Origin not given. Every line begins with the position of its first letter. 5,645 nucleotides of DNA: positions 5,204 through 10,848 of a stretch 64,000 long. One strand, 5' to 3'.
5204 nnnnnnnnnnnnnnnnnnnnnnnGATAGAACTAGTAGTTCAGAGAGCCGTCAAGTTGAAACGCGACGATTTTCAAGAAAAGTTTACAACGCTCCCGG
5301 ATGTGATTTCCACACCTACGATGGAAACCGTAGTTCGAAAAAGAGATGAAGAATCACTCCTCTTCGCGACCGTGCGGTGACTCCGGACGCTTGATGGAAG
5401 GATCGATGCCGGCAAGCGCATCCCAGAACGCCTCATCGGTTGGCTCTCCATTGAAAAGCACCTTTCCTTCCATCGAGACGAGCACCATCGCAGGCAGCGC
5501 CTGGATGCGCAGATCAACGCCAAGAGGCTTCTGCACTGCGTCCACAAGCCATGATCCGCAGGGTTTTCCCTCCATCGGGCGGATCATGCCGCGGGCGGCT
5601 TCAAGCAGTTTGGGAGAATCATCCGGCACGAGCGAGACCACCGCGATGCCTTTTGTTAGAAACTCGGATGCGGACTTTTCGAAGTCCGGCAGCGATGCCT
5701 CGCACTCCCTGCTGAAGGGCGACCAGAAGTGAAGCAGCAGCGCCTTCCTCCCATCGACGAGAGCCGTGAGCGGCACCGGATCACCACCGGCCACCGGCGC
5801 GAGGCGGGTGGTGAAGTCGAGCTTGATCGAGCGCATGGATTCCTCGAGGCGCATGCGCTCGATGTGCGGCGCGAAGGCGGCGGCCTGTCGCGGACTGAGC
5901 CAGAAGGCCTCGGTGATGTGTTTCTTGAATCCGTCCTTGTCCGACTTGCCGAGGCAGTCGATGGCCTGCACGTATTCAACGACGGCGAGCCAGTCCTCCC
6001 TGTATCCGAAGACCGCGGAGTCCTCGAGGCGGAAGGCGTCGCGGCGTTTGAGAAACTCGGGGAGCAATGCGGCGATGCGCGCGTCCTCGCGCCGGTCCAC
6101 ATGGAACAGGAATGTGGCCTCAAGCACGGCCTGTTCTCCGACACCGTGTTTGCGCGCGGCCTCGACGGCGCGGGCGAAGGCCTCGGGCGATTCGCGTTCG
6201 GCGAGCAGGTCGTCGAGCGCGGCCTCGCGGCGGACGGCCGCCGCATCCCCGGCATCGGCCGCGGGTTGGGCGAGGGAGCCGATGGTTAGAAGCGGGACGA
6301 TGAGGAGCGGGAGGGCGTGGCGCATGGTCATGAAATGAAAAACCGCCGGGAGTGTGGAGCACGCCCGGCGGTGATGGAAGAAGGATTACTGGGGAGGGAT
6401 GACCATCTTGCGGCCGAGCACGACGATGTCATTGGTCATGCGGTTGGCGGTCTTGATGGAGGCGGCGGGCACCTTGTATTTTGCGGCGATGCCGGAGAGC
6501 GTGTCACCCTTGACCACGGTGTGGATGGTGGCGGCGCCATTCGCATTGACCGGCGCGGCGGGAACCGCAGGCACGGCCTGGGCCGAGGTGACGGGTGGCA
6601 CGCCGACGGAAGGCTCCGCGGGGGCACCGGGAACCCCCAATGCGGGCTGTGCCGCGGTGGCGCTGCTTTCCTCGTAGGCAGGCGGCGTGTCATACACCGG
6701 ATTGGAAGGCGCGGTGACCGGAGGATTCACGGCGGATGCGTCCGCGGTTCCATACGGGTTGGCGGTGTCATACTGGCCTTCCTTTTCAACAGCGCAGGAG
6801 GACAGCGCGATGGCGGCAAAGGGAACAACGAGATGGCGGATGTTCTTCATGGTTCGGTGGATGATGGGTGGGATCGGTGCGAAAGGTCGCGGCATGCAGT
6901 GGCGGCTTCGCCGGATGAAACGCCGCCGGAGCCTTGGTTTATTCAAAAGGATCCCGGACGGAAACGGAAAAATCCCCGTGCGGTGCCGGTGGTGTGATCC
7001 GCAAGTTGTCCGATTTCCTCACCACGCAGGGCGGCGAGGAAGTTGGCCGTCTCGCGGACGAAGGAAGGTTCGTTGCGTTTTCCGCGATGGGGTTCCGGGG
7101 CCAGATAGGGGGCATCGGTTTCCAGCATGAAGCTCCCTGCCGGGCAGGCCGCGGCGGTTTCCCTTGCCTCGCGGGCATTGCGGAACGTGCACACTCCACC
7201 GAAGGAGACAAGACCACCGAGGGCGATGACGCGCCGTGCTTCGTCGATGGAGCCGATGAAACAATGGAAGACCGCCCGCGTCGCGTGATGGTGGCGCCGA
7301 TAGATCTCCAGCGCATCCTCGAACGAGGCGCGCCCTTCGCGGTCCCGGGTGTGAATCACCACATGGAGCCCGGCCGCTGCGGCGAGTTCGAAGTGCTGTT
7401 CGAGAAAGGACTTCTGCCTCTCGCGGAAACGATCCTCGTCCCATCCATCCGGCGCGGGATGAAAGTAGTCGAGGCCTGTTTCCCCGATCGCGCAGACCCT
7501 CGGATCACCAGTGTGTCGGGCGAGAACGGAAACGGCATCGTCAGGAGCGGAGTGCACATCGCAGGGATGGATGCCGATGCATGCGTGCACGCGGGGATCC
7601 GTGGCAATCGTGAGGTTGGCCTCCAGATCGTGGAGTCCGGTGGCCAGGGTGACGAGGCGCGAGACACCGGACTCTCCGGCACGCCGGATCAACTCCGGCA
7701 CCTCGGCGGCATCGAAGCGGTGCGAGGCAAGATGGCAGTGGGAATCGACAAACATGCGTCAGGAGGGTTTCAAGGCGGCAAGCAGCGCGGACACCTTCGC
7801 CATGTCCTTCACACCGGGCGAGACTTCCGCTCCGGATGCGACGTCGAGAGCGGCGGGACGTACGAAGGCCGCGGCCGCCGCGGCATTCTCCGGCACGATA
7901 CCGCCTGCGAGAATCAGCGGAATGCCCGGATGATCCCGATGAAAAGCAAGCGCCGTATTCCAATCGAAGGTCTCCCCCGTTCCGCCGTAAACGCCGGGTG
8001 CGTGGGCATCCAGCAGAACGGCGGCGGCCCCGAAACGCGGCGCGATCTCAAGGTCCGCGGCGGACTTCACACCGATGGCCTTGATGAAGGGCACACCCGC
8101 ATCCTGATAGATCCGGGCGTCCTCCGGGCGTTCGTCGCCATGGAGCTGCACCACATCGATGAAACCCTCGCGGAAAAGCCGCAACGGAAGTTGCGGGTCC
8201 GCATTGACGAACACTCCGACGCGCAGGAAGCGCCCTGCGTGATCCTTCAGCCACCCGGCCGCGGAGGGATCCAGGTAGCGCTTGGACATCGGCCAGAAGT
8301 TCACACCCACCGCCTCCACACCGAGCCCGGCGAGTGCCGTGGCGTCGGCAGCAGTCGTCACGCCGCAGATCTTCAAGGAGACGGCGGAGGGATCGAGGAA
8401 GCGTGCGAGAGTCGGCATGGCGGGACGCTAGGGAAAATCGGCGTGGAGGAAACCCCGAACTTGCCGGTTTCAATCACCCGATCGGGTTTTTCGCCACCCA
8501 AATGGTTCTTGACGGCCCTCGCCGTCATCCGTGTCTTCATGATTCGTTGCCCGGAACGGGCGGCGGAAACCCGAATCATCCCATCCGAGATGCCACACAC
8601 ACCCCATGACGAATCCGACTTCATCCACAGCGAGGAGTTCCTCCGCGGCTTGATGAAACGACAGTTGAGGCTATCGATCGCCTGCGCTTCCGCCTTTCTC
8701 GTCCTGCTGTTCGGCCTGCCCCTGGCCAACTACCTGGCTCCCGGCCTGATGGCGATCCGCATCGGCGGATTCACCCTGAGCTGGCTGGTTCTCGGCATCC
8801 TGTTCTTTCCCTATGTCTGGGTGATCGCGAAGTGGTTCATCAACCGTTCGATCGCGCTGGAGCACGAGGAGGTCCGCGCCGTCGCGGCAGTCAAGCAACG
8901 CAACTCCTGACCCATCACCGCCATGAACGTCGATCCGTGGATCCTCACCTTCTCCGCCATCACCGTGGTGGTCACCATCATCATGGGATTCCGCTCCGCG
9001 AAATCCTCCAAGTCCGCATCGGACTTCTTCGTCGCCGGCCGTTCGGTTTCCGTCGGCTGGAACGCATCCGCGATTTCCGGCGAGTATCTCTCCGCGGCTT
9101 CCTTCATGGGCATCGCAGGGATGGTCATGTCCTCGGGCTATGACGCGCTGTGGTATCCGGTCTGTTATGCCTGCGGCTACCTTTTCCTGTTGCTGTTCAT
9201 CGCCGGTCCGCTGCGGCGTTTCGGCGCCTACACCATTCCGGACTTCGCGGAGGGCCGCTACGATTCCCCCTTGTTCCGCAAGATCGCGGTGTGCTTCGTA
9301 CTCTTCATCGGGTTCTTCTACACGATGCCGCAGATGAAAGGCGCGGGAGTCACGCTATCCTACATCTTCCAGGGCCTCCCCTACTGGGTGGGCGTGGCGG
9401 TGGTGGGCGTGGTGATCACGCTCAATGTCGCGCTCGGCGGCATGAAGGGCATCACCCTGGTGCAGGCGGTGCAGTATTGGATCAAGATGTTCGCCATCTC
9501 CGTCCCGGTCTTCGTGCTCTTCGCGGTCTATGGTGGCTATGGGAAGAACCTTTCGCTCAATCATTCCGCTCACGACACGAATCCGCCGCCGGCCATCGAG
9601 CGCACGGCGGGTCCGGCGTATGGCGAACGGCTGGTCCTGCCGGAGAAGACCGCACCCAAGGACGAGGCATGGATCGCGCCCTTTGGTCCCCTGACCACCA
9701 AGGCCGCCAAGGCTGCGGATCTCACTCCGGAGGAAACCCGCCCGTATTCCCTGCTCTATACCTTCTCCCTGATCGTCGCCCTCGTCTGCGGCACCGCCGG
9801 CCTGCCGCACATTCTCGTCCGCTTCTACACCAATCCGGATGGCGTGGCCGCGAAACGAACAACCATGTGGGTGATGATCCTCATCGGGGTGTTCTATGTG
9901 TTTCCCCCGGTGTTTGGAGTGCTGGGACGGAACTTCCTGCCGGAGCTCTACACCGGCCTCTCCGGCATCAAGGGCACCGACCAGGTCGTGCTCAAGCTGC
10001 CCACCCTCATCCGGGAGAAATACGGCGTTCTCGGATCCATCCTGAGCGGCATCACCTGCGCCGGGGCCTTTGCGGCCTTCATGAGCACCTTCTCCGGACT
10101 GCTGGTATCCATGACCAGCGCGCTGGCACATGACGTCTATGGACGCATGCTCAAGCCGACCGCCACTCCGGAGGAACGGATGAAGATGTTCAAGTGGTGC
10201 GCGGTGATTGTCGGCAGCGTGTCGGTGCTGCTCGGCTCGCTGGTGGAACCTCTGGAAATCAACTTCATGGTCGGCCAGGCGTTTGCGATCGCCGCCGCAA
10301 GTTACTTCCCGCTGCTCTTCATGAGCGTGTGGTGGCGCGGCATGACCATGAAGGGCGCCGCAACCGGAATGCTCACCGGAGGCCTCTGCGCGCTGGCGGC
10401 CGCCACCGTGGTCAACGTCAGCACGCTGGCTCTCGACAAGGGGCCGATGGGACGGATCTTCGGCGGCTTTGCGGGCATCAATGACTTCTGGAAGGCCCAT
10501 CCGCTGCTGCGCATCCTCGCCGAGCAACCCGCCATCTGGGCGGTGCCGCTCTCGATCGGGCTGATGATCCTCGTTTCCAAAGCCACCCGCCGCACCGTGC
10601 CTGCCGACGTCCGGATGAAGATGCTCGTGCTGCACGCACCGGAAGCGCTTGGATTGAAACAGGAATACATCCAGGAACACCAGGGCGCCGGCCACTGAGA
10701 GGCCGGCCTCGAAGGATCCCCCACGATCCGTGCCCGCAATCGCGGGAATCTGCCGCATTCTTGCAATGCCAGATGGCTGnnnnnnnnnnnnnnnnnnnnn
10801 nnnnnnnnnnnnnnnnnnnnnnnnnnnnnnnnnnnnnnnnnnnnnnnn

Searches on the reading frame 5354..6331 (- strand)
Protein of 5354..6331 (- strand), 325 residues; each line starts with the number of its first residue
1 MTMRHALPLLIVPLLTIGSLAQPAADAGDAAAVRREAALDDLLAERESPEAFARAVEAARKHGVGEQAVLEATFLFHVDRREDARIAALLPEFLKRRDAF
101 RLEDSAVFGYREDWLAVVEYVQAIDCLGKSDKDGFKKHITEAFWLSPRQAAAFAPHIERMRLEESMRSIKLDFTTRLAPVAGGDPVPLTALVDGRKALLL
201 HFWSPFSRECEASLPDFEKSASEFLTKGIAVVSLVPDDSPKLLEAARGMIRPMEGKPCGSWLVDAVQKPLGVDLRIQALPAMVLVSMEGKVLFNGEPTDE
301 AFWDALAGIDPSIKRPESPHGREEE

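Call 81: search_protein_families(library=pfam, proteins=[window:5354-6331:-], max_evalue=0.00001)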
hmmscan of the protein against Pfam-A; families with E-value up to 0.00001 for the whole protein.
window:5354-6331:- (325 aa): 0 families

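Call 101: search_protein_families(library=pfam, proteins=[window:5354-6331:-], max_evalue=0.01)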
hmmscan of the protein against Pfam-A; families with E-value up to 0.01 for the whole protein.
window:5354-6331:- (325 aa): 3 families
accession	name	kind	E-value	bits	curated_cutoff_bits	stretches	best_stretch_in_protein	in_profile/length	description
PF00578.27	AhpC-TSA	-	2.7e-05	24.6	26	1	181-245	13-76/124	AhpC/TSA family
PF13905.12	Thioredoxin_8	-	7.5e-05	23.4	27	1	196-291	2-94/94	Thioredoxin-like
PF08534.16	Redoxin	-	8.2e-05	22.9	26.6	1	181-297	16-134/148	Redoxin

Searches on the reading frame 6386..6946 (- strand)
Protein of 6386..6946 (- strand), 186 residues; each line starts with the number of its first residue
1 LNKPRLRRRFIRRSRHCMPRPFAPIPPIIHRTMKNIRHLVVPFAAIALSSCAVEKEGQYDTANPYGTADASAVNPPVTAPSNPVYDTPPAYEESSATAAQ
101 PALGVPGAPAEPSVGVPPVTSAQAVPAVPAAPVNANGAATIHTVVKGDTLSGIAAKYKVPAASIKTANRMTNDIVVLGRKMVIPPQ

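Call 81: search_protein_families(library=pfam, proteins=[window:6386-6946:-], max_evalue=0.00001)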
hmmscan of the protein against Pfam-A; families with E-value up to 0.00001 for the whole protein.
window:6386-6946:- (186 aa): 1 family
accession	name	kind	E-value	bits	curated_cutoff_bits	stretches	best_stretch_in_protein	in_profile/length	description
PF01476.26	LysM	-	3.1e-11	43.5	20.9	1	142-184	1-43/43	LysM domain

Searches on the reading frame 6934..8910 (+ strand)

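Call 81: search_protein_families(library=pfam, proteins=[window:6934-8910:+], max_evalue=0.00001)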
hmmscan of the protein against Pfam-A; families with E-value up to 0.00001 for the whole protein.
window:6934-8910:+ (658 aa): 1 family
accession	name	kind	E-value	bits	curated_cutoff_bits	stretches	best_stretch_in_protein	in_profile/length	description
PF04341.17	DUF485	-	9.1e-07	29.2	28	1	571-639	7-75/88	Protein of unknown function, DUF485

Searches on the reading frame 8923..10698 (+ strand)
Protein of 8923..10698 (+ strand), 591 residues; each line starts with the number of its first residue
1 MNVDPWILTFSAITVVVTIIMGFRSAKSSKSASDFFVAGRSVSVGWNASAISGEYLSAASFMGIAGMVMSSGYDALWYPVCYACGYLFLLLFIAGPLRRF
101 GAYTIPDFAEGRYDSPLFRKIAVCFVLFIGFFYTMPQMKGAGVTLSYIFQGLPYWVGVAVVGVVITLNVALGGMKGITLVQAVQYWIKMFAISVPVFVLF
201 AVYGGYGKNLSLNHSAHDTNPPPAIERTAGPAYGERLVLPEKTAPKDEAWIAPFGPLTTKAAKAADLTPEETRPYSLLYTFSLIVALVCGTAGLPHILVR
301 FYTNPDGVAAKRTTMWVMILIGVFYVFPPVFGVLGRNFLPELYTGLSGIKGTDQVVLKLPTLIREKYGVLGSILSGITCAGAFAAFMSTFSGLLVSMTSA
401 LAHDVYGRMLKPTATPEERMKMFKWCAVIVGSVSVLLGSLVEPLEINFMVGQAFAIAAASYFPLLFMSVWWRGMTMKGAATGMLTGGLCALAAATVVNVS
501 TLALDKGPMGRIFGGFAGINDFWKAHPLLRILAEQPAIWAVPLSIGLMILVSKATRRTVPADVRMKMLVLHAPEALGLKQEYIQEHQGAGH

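Call 81: search_protein_families(library=pfam, proteins=[window:8923-10698:+], max_evalue=0.00001)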
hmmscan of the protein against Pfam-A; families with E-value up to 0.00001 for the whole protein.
window:8923-10698:+ (591 aa): 1 family
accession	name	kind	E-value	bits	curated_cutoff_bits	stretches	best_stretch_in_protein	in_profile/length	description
PF00474.23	SSF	-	3.3e-58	197.9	22.8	1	35-486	1-406/406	Sodium:solute symporter family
